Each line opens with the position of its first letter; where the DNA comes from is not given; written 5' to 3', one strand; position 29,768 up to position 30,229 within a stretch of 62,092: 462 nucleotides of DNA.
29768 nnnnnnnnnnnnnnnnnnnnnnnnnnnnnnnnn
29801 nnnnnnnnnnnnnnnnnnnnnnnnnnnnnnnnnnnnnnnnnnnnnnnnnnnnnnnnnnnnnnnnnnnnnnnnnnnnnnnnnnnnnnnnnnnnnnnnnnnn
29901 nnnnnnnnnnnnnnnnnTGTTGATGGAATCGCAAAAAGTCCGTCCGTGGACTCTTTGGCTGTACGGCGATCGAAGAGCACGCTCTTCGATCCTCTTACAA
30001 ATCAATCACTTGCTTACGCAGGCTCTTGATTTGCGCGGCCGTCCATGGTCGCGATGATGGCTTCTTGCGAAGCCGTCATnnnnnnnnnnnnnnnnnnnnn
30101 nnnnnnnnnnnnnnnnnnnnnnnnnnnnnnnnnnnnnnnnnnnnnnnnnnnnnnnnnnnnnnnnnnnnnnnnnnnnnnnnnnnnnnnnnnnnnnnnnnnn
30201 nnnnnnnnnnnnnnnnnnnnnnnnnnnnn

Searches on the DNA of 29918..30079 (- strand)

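Call 22: build_rna_model(alignment_id=A2, structure=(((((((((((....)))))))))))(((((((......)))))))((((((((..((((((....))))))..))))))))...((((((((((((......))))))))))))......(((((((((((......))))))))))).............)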
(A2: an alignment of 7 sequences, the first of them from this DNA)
Model R1 built from alignment A2 (7 sequences, 162 columns); structure: as given.
model positions 161; base pairs 55; branch points 4; effective number of sequences 0.97; information 0.59 bits per position. Calibrated on 0.2 Mb of random sequence (short: E-values are rough).
structure used (alignment columns):
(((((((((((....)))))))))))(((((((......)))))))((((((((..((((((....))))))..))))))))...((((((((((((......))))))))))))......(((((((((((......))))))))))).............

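Call 23: search_with_rna_model(model_id=R1, source=window, max_evalue=1)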
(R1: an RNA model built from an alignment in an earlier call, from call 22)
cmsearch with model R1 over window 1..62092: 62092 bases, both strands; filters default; matches with E-value up to 1: 33.
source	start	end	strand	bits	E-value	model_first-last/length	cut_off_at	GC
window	55380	55540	-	181.1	1.7e-55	1-161/161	no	0.58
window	15230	15389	+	180.9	2e-55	1-161/161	no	0.55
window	15069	15229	+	168.7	1.3e-51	1-161/161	no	0.56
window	48592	48752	+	161.5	2.5e-49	1-161/161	no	0.56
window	29918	30079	-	158.5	2.1e-48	1-161/161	no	0.52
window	49391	49551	+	156.8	7.6e-48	1-161/161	no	0.54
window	56559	56719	+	151.1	4.5e-46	1-161/161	no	0.55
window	40263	40424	+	149.1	1.9e-45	1-161/161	no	0.57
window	46030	46189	+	129.7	2.4e-39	1-161/161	no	0.61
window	55541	55698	-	126.1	3.2e-38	1-161/161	no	0.63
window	61797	61946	-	86.7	7.3e-26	1-161/161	no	0.55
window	40080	40262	+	38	1.4e-10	1-161/161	no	0.63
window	15176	15342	-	37.3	2.4e-10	1-161/161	no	0.56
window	56618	56806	-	31.9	1.1e-08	1-161/161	no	0.55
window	55393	55554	+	31.2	1.9e-08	1-161/161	no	0.59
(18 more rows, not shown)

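Call 24: search_with_rna_model(model_id=R1, sources=[L001, L002, L003, L004, L005, L006, L007, L008, L009, L010, L011, L012, L013, L014, L015, L016, L017, L018, L019, L020, L021, L022, L023, L024, L025, L026, L027, L028, L029, L030, L031, L032, L033, L034, L035, L036, L037, L038, L039, L040, L041, L042, L043, L044, L045, L046, L047, L048, L049, L050, L051, L052, L053, L054, L055, L056, L057, L058, L059, L060, L061, L062, L063, L064, L065, L066, L067], max_evalue=1e-10)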
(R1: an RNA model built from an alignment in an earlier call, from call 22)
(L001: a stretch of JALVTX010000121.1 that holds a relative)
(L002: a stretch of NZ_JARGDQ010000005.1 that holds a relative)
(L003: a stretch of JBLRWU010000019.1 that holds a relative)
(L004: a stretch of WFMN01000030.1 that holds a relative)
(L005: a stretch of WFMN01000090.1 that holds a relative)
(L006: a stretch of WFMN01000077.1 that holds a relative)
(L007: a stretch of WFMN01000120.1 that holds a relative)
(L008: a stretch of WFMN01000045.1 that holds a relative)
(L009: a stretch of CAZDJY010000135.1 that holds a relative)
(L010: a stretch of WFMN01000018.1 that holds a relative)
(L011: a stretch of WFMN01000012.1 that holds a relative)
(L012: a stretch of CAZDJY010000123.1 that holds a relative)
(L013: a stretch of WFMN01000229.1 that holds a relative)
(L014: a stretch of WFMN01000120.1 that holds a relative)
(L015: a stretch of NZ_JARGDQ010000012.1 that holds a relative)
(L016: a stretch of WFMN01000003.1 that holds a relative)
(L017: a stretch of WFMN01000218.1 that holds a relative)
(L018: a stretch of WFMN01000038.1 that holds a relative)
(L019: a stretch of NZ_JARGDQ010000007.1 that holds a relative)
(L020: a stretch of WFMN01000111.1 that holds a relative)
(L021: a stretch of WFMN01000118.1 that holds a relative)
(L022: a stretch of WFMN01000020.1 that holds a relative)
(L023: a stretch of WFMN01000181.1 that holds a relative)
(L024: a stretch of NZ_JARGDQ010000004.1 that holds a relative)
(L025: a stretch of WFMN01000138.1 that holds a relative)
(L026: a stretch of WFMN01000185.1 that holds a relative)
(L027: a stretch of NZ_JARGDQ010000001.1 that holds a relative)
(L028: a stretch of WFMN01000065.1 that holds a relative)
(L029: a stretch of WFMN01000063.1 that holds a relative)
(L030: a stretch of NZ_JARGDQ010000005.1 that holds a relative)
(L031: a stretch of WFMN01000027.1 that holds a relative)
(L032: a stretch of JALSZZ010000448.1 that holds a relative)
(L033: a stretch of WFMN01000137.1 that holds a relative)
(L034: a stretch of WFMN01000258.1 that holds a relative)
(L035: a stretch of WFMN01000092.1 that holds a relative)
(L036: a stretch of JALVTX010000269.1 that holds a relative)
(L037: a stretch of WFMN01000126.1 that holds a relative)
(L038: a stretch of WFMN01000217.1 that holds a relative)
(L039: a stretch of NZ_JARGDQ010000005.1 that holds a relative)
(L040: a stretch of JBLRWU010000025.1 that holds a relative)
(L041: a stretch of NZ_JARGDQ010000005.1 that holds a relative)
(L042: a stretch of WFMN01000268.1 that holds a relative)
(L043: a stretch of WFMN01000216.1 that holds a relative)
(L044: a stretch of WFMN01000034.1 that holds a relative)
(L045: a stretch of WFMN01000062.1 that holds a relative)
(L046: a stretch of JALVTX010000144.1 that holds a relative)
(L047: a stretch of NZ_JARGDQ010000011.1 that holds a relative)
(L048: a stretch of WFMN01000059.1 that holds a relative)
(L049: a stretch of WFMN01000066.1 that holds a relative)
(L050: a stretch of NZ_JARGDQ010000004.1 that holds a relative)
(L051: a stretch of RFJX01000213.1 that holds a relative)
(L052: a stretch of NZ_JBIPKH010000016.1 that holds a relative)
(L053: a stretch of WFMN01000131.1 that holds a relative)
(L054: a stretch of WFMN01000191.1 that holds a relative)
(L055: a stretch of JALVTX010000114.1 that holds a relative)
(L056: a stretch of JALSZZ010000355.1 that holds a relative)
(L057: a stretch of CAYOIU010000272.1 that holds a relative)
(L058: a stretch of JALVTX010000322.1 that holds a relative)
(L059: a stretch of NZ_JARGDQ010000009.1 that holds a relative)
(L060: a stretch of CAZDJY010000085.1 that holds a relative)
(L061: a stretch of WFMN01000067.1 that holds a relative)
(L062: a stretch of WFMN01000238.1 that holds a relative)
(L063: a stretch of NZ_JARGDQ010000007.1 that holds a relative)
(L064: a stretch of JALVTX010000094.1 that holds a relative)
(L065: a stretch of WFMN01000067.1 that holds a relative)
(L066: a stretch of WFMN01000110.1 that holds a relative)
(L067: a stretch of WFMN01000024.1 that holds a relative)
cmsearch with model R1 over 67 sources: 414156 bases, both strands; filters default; matches with E-value up to 1e-10: 66.
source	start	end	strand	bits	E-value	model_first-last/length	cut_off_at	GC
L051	5199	5359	-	183.4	2.2e-55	1-161/161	no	0.54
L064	4296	4456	-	172.6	5.4e-52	1-161/161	no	0.58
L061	4664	4824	+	171.8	9.3e-52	1-161/161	no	0.54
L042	253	412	+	171.4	1.3e-51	1-161/161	no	0.51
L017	712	872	-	170.5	2.4e-51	1-161/161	no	0.54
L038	5215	5374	-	169.9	3.9e-51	1-161/161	no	0.54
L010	1495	1655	+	168.5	1e-50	1-161/161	no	0.55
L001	6280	6440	-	168.3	1.2e-50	1-161/161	no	0.55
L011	901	1061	-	168.3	1.2e-50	1-161/161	no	0.55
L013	4823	4982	+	168.2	1.3e-50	1-161/161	no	0.51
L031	61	221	+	167.2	2.7e-50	1-161/161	no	0.53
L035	2092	2251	-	166.9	3.3e-50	1-161/161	no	0.52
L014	4837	4996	+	166.8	3.5e-50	1-161/161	no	0.49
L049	2765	2924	+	166.4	4.6e-50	1-161/161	no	0.49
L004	256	415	-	166.3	5.1e-50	1-161/161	no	0.5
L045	815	974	-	166.3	5.3e-50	1-161/161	no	0.48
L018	1716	1876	+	166.2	5.5e-50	1-161/161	no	0.55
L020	4616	4774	-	166.1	5.9e-50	1-161/161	no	0.55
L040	1533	1691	-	165.8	7.3e-50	1-161/161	no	0.47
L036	385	545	+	164.7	1.6e-49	1-161/161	no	0.55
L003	5131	5289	-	163.9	2.8e-49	1-161/161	no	0.48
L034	1824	1983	-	163.8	3.2e-49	1-161/161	no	0.49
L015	6003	6161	+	163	5.4e-49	1-161/161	no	0.49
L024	618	776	+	162.9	6.2e-49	1-161/161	no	0.47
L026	61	220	+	162.7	6.9e-49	1-161/161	no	0.51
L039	4148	4306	-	162.4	8.3e-49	1-161/161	no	0.48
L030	1623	1781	+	161.7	1.4e-48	1-161/161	no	0.5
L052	2614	2773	+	161.1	2.2e-48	1-161/161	no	0.46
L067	1490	1649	-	160.9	2.5e-48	1-161/161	no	0.5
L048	444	603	+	158.2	1.7e-47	1-161/161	no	0.48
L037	823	982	-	158.2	1.8e-47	1-161/161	no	0.5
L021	209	368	+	157.6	2.7e-47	1-161/161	no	0.5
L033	4590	4750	-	157.5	3.1e-47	1-161/161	no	0.56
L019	3419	3577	-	157.4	3.3e-47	1-161/161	no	0.48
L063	23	181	+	156.8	4.7e-47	1-161/161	no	0.46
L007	3925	4085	-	156.5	5.9e-47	1-161/161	no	0.52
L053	976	1135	-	156.5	6.1e-47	1-161/161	no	0.5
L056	4707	4866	+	156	8.9e-47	1-161/161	no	0.52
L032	1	158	-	153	7.7e-46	1-161/161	no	0.51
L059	5842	6000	-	151.4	2.4e-45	1-161/161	no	0.46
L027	2273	2431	+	149.8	7.7e-45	1-161/161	no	0.48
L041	2180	2338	-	148.9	1.4e-44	1-161/161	no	0.47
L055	7670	7830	-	143.4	7.8e-43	1-161/161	no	0.58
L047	866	1024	+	139.9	9.8e-42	1-161/161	no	0.46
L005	6386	6545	-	139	1.9e-41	1-161/161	no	0.52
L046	866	1101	-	128.1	4.9e-38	1-161/161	no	0.61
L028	3320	3554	-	119.8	2e-35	1-161/161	no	0.57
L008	2558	2791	-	118.7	4.4e-35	1-161/161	no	0.55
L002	6407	6576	-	113.6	1.8e-33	1-161/161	no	0.48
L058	171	402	-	109.8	2.8e-32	1-161/161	no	0.6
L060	1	118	+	105.1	8.4e-31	23-161/161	5'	0.43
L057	144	302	+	104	1.8e-30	1-161/161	no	0.46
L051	5360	5461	-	99.2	5.6e-29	60-161/161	5'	0.54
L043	269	444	+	89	9.1e-26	1-161/161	no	0.59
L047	185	344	+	87.1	3.6e-25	1-161/161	no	0.51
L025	3435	3520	+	86.4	6.1e-25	1-87/161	3'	0.56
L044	3416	3585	+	85.2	1.4e-24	1-161/161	no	0.51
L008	1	88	-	83.8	4.1e-24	1-88/161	3'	0.57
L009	1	88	+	75.6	1.5e-21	74-161/161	5'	0.39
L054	2226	2315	+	67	7.7e-19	1-161/161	no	0.51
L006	2674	2759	-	57.3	8e-16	1-161/161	no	0.56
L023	754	839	-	52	3.9e-14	1-161/161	no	0.55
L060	6124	6245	+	50.9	8.4e-14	1-123/161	3'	0.48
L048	2251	2296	-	44.2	1e-11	1-46/161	no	0.67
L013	4687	4822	+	43.4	1.9e-11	1-161/161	no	0.53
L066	1332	1440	-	43.1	2.3e-11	1-161/161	no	0.53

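Call 25: search_with_rna_model(model_id=R1, sources=[L068, L069, L070, L071, L072, L073, L074, L075, L076, L077, L078, L079, L080, L081, L082, L083, L084, L085, L086, L087, L088, L089, L090, L091, L092, L093, L094, L095, L096, L097, L098, L099, L100, L101, L102, L103, L104, L105, L106, L107, L108, L109, L110, L111, L112, L113, L114, L115, L116, L117, L118, L119, L120, L121, L122, L123, L124, L125, L126, L127, L128, L129, L130, L131, L132, L133, L134, L135, L136, L137, L138, L139, L140, L141, L142, L143, L144, L145, L146, L147], max_evalue=0.00001)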
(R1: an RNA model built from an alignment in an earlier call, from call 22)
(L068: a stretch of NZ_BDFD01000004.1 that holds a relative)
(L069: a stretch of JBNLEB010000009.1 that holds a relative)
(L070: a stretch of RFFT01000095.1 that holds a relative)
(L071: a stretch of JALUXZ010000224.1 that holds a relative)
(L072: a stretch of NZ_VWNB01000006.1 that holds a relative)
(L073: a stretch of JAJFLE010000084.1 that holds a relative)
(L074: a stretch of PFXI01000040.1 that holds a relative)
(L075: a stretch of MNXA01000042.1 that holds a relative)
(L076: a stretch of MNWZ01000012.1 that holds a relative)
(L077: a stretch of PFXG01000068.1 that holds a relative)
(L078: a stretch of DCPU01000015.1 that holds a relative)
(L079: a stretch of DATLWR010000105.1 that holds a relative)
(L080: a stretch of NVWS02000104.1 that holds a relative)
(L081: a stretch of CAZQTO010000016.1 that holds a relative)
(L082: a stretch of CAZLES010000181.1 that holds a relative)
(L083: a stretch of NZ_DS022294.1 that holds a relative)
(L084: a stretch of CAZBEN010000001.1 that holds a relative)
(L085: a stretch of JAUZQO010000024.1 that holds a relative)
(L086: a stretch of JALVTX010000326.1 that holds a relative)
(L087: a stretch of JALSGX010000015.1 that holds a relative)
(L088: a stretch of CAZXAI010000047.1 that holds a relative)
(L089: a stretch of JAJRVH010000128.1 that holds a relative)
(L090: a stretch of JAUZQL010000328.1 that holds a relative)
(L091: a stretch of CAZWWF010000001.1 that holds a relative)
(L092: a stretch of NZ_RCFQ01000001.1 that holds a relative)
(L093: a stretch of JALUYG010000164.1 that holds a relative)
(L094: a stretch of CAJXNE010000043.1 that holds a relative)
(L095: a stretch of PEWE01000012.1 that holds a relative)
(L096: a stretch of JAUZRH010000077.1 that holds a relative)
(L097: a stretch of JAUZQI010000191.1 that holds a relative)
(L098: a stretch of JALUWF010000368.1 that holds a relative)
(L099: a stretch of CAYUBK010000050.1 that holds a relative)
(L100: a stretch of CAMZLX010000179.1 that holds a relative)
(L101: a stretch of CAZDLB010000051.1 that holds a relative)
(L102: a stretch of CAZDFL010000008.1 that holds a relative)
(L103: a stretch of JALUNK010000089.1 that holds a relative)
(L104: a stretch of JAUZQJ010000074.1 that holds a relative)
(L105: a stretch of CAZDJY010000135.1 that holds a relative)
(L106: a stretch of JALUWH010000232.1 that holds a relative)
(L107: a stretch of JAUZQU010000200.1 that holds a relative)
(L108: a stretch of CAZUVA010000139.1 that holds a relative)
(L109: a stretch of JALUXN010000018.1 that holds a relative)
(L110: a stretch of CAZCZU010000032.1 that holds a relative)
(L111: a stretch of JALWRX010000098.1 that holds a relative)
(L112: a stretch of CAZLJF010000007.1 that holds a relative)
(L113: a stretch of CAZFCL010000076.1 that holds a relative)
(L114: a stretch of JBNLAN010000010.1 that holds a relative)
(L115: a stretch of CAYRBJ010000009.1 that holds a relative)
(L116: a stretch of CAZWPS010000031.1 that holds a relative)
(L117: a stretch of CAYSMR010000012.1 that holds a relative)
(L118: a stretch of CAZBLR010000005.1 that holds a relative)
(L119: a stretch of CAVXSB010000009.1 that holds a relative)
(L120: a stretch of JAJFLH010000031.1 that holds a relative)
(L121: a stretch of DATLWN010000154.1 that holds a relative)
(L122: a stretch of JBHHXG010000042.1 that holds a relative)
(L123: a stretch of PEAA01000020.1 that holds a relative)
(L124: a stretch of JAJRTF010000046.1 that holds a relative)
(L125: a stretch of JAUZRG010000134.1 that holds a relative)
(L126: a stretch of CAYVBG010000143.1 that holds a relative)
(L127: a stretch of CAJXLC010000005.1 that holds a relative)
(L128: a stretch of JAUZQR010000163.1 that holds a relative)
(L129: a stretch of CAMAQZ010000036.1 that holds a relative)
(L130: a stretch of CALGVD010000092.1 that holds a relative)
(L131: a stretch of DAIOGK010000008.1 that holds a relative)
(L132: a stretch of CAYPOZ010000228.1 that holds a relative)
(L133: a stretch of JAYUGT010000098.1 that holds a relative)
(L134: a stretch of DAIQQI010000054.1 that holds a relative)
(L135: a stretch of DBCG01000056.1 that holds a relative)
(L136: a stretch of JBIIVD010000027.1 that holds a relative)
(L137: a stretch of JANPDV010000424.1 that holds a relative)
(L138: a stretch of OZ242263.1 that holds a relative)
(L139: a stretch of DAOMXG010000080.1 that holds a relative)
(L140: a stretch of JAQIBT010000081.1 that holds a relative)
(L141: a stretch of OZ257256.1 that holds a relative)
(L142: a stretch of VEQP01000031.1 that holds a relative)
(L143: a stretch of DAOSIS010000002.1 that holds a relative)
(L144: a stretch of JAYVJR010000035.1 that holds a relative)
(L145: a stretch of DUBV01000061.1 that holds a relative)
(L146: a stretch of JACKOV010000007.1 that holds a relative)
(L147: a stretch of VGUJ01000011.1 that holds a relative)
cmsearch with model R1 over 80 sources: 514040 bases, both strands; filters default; matches with E-value up to 0.00001: 7.
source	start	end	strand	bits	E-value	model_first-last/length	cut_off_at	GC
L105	3370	3457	-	75.6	1.9e-21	74-161/161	5'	0.39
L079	863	1013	+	65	4e-18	1-161/161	no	0.54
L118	4769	4891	+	40.1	2.5e-10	1-161/161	no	0.54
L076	1665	1783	-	38.8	6.6e-10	1-161/161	no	0.52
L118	4544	4670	+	36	4.8e-09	1-161/161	no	0.6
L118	4664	4785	-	29.9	3.9e-07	1-161/161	no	0.61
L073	4470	4611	-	29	8e-07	1-161/161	no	0.5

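Call 26: search_with_rna_model(model_id=R1, sources=[window, L001, L002, L003, L004, L005, L006, L007, L008, L009, L010, L011, L012, L013, L014, L015, L016, L017, L018, L019, L020, L021, L022, L023, L024, L025, L026, L027, L028, L029, L030, L031, L032, L033, L034, L035, L036, L037, L038, L039, L040, L041, L042, L043, L044, L045, L046, L047, L048, L049, L050, L051, L052, L053, L054, L055, L056, L057, L058, L059, L060, L061, L062, L063, L064, L065, L066, L067, L079], max_evalue=1e-30, make_alignment=true)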
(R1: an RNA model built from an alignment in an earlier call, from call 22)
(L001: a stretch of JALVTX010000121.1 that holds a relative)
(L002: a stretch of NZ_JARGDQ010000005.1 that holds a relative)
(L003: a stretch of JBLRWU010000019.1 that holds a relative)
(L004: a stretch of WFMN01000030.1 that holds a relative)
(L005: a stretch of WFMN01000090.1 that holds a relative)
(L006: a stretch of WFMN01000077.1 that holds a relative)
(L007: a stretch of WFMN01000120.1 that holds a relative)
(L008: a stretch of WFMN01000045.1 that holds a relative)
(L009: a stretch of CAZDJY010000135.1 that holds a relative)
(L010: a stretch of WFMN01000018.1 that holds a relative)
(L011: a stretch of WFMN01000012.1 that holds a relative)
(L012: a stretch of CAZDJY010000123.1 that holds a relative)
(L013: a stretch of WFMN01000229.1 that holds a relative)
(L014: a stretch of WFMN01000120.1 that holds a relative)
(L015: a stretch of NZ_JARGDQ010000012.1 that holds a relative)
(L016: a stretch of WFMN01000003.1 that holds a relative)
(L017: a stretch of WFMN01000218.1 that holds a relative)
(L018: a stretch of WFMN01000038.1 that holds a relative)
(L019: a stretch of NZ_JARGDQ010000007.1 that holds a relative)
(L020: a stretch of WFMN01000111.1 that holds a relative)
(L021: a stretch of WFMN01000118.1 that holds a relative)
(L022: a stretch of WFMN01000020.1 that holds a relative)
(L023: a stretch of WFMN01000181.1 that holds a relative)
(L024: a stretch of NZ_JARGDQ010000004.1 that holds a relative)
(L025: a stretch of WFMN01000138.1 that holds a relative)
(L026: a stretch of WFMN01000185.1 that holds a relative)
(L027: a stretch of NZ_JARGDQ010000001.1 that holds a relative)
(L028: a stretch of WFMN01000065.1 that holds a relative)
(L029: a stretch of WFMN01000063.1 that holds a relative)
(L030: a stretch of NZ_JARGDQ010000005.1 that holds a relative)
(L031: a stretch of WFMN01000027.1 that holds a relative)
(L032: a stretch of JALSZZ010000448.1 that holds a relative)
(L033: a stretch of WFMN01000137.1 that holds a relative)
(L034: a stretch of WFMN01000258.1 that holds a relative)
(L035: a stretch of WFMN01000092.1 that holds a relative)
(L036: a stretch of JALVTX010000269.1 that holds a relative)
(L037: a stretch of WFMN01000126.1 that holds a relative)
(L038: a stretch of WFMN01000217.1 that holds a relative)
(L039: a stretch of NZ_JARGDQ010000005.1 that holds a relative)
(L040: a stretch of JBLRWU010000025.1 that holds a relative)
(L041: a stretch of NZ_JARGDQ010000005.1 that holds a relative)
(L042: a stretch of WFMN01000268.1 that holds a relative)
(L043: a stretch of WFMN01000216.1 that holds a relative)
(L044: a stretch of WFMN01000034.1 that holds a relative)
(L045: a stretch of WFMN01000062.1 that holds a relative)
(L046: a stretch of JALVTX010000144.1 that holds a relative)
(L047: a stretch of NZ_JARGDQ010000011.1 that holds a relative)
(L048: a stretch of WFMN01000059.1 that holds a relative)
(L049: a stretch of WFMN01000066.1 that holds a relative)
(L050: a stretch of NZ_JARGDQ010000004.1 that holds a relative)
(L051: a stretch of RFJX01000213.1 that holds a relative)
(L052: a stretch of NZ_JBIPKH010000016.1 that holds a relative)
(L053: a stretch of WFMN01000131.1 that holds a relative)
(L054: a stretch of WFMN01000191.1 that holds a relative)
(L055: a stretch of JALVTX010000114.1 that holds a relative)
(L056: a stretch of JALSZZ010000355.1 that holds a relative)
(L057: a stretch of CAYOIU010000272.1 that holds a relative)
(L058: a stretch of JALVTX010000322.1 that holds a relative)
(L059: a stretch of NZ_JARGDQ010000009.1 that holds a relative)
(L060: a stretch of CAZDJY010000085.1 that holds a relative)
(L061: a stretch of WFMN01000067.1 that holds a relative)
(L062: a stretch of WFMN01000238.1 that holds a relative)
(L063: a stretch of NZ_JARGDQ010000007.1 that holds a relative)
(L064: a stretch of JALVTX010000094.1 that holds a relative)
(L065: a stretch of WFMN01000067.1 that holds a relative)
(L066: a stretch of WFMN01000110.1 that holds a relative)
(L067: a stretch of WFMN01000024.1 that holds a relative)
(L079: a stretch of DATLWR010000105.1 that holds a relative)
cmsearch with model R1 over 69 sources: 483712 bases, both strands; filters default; matches with E-value up to 1e-30: 61.
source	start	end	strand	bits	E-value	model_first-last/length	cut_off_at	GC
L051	5199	5359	-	183.4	2.6e-55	1-161/161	no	0.54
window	55380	55540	-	181.1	1.3e-54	1-161/161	no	0.58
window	15230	15389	+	180.9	1.6e-54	1-161/161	no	0.55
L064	4296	4456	-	172.6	6.3e-52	1-161/161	no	0.58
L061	4664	4824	+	171.8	1.1e-51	1-161/161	no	0.54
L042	253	412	+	171.4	1.5e-51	1-161/161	no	0.51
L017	712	872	-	170.5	2.8e-51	1-161/161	no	0.54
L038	5215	5374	-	169.9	4.5e-51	1-161/161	no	0.54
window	15069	15229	+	168.7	1e-50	1-161/161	no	0.56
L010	1495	1655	+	168.5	1.2e-50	1-161/161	no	0.55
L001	6280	6440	-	168.3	1.4e-50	1-161/161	no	0.55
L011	901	1061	-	168.3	1.5e-50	1-161/161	no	0.55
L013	4823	4982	+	168.2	1.5e-50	1-161/161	no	0.51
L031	61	221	+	167.2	3.2e-50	1-161/161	no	0.53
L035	2092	2251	-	166.9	3.9e-50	1-161/161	no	0.52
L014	4837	4996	+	166.8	4.1e-50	1-161/161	no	0.49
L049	2765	2924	+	166.4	5.4e-50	1-161/161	no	0.49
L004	256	415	-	166.3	6e-50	1-161/161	no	0.5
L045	815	974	-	166.3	6.2e-50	1-161/161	no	0.48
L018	1716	1876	+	166.2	6.4e-50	1-161/161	no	0.55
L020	4616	4774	-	166.1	6.9e-50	1-161/161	no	0.55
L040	1533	1691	-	165.8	8.6e-50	1-161/161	no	0.47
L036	385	545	+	164.7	1.8e-49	1-161/161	no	0.55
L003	5131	5289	-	163.9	3.3e-49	1-161/161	no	0.48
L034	1824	1983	-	163.8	3.7e-49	1-161/161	no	0.49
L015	6003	6161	+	163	6.3e-49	1-161/161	no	0.49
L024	618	776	+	162.9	7.2e-49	1-161/161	no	0.47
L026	61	220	+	162.7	8e-49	1-161/161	no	0.51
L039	4148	4306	-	162.4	9.7e-49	1-161/161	no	0.48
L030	1623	1781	+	161.7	1.6e-48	1-161/161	no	0.5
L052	2614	2773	+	161.1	2.6e-48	1-161/161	no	0.46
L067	1490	1649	-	160.9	2.9e-48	1-161/161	no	0.5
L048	444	603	+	158.2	2e-47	1-161/161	no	0.48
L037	823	982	-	158.2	2.1e-47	1-161/161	no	0.5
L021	209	368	+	157.6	3.1e-47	1-161/161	no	0.5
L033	4590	4750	-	157.5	3.6e-47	1-161/161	no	0.56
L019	3419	3577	-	157.4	3.8e-47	1-161/161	no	0.48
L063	23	181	+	156.8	5.5e-47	1-161/161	no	0.46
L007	3925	4085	-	156.5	6.9e-47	1-161/161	no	0.52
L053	976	1135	-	156.5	7.2e-47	1-161/161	no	0.5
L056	4707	4866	+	156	1e-46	1-161/161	no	0.52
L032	1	158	-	153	9e-46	1-161/161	no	0.51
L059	5842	6000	-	151.4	2.8e-45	1-161/161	no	0.46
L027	2273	2431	+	149.8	9e-45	1-161/161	no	0.48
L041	2180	2338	-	148.9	1.7e-44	1-161/161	no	0.47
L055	7670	7830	-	143.4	9.1e-43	1-161/161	no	0.58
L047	866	1024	+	139.9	1.1e-41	1-161/161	no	0.46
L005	6386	6545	-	139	2.2e-41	1-161/161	no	0.52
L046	866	1101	-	128.1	5.8e-38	1-161/161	no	0.61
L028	3320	3554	-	119.8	2.4e-35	1-161/161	no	0.57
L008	2558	2791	-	118.7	5.1e-35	1-161/161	no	0.55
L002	6407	6576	-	113.6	2.1e-33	1-161/161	no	0.48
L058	171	402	-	109.8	3.2e-32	1-161/161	no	0.6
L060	1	118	+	105.1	9.8e-31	23-161/161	5'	0.43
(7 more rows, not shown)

Alignment A3: 61 matches aligned to the model, 358 columns, each read 5' to 3' on its own strand. Consensus structure (alignment columns), stored with it:
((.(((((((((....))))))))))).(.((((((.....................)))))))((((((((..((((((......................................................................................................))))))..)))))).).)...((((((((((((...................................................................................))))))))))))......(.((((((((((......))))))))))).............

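Call 42: search_with_rna_model(model_id=R1, source=window, max_evalue=1e-20, make_alignment=true)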
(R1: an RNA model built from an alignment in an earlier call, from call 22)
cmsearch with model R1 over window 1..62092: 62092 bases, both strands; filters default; matches with E-value up to 1e-20: 11.
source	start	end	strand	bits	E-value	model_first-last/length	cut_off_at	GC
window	55380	55540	-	181.1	1.7e-55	1-161/161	no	0.58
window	15230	15389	+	180.9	2e-55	1-161/161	no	0.55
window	15069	15229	+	168.7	1.3e-51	1-161/161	no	0.56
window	48592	48752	+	161.5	2.5e-49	1-161/161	no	0.56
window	29918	30079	-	158.5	2.1e-48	1-161/161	no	0.52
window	49391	49551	+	156.8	7.6e-48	1-161/161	no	0.54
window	56559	56719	+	151.1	4.5e-46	1-161/161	no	0.55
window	40263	40424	+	149.1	1.9e-45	1-161/161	no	0.57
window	46030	46189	+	129.7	2.4e-39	1-161/161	no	0.61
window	55541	55698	-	126.1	3.2e-38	1-161/161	no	0.63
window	61797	61946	-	86.7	7.3e-26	1-161/161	no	0.55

Alignment A4: 11 matches aligned to the model, 172 columns, each read 5' to 3' on its own strand. Consensus structure (alignment columns), stored with it:
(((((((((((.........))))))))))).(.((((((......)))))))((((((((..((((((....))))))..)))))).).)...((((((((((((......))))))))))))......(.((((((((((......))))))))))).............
